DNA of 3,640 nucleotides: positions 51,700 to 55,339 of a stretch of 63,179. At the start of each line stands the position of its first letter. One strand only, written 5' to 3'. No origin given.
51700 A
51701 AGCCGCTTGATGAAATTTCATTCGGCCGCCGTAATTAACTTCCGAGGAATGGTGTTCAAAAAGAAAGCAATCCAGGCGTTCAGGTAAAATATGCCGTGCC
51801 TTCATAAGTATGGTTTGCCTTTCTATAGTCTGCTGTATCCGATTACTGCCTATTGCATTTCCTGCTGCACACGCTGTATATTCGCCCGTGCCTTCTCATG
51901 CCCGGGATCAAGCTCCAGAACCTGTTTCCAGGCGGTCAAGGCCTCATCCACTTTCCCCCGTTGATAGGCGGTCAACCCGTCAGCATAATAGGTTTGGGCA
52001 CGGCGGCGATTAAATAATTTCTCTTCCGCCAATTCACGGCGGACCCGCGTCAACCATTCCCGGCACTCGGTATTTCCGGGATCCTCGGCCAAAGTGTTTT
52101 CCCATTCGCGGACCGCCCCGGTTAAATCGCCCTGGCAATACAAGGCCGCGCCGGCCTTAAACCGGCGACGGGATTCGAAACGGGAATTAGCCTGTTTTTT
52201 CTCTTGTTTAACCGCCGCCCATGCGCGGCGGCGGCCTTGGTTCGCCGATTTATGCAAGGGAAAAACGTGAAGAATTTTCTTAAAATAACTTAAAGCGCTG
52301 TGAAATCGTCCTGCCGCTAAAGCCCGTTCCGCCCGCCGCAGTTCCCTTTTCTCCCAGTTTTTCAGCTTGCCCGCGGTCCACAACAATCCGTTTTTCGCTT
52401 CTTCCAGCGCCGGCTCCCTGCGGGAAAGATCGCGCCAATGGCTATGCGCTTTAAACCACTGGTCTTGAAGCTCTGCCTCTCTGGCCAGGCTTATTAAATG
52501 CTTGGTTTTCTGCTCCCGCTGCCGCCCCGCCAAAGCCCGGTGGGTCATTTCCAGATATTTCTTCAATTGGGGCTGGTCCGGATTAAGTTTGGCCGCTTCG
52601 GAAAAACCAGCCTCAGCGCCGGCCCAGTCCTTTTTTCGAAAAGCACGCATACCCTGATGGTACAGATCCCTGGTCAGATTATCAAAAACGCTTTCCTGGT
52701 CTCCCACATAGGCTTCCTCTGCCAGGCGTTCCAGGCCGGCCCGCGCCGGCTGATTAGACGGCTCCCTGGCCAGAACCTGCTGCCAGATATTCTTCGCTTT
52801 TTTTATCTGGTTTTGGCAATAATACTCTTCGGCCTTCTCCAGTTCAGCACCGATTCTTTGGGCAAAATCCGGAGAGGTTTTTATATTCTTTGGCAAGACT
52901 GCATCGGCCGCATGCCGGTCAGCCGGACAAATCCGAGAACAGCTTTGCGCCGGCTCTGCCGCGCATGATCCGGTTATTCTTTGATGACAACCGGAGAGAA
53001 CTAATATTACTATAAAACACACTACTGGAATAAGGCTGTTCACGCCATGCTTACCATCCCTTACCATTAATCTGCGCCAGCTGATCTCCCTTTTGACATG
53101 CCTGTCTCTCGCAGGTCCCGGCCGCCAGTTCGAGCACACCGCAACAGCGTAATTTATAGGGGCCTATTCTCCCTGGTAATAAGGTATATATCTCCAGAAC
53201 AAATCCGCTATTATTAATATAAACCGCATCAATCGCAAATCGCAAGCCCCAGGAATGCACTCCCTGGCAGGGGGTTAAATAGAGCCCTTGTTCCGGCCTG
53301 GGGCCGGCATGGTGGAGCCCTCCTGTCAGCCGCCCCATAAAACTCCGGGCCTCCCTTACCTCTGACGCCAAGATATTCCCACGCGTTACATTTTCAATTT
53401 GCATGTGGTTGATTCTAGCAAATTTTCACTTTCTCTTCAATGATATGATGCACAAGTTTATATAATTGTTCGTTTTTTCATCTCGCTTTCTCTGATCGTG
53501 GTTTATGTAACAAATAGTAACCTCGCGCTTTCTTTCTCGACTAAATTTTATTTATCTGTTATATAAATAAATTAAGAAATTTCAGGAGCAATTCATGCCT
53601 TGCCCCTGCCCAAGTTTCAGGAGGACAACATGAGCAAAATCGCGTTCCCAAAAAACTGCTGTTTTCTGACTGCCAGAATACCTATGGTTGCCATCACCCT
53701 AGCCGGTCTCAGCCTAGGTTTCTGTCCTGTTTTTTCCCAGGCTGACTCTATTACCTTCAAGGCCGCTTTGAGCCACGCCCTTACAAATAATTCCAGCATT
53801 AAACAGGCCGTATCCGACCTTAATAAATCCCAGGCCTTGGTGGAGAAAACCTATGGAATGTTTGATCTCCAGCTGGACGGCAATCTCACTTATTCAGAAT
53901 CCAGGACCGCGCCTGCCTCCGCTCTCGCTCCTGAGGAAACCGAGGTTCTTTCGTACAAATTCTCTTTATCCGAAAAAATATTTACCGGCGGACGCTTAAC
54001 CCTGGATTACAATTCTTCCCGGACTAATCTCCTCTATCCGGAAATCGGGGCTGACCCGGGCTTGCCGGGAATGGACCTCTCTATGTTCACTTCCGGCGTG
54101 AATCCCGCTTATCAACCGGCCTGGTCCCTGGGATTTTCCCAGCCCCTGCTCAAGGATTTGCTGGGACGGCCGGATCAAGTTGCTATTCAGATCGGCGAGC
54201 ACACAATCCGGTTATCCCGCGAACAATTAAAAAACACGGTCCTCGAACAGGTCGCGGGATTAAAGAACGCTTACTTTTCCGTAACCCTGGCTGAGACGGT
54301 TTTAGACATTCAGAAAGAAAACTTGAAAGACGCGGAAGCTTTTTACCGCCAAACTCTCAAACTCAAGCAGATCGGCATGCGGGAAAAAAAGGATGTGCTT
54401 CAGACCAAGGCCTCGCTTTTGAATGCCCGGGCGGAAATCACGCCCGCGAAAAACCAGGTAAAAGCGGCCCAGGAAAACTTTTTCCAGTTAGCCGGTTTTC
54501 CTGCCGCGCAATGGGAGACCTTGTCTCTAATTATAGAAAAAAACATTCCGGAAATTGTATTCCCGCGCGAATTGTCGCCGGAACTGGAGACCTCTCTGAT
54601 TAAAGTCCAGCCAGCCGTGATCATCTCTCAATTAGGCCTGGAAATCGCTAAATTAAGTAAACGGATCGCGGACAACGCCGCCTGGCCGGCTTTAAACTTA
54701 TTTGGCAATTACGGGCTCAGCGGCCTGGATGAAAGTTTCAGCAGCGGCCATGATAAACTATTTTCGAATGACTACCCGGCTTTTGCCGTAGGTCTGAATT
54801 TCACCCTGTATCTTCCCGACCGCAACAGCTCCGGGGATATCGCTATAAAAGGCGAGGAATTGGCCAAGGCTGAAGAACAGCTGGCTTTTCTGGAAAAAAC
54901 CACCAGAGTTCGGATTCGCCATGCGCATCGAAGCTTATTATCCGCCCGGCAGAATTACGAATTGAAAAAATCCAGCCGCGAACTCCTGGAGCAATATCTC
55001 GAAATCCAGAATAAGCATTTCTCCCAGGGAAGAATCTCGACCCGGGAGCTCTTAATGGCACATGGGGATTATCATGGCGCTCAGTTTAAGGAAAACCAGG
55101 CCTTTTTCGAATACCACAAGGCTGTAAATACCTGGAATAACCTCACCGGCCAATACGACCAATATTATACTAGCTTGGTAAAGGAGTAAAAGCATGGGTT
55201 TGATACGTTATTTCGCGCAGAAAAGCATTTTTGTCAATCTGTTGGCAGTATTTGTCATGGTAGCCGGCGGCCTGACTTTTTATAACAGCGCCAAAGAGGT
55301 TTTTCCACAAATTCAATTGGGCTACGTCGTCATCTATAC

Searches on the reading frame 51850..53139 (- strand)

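Call 84: search_protein_families(library=pfam, proteins=[window:51850-53139:-], max_evalue=0.00001)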
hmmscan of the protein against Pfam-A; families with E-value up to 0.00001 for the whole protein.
window:51850-53139:- (429 aa): 7 families
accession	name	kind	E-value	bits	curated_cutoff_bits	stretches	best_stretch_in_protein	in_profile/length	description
PF07719.23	TPR_2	-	1.1e-18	66.2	27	0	388-414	8-34/34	Tetratricopeptide repeat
PF14559.12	TPR_19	-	2.1e-11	44.4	25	0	392-421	2-31/68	Tetratricopeptide repeat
PF00515.34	TPR_1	-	5.4e-11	42.3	27.8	0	381-413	1-33/34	Tetratricopeptide repeat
PF13428.12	TPR_14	-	8.2e-10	38.8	23.5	0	391-418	11-38/44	Tetratricopeptide repeat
PF13432.12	TPR_16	-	5.2e-09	36.8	32.7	0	386-417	2-33/65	Tetratricopeptide repeat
PF13414.12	TPR_11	-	2e-08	34.2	26.8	0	391-412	4-25/42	TPR repeat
PF13174.12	TPR_6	-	9.1e-06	26.4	26.3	0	388-413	7-32/33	Tetratricopeptide repeat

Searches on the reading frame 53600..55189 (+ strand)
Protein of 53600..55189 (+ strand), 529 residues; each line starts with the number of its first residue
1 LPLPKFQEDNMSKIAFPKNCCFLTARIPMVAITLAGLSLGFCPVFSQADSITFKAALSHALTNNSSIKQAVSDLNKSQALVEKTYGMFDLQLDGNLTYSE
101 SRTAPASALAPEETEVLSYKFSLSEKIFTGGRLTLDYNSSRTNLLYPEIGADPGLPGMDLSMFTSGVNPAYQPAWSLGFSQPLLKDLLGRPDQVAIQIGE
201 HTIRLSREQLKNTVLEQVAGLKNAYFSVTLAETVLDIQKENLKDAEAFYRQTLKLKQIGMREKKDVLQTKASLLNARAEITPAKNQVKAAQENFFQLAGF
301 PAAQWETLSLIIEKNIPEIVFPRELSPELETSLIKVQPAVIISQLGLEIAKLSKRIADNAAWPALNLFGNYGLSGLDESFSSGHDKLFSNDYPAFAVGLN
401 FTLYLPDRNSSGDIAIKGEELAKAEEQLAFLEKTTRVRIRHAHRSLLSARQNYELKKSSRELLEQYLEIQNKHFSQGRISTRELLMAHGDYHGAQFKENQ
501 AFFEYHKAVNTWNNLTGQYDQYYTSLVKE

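Call 84: search_protein_families(library=pfam, proteins=[window:53600-55189:+], max_evalue=0.00001)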
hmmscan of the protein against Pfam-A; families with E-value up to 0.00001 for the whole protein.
window:53600-55189:+ (529 aa): 1 family
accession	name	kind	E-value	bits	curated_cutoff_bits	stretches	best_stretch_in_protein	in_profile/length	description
PF02321.23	OEP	-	1.3e-40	139.7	22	2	330-517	5-187/187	Outer membrane efflux protein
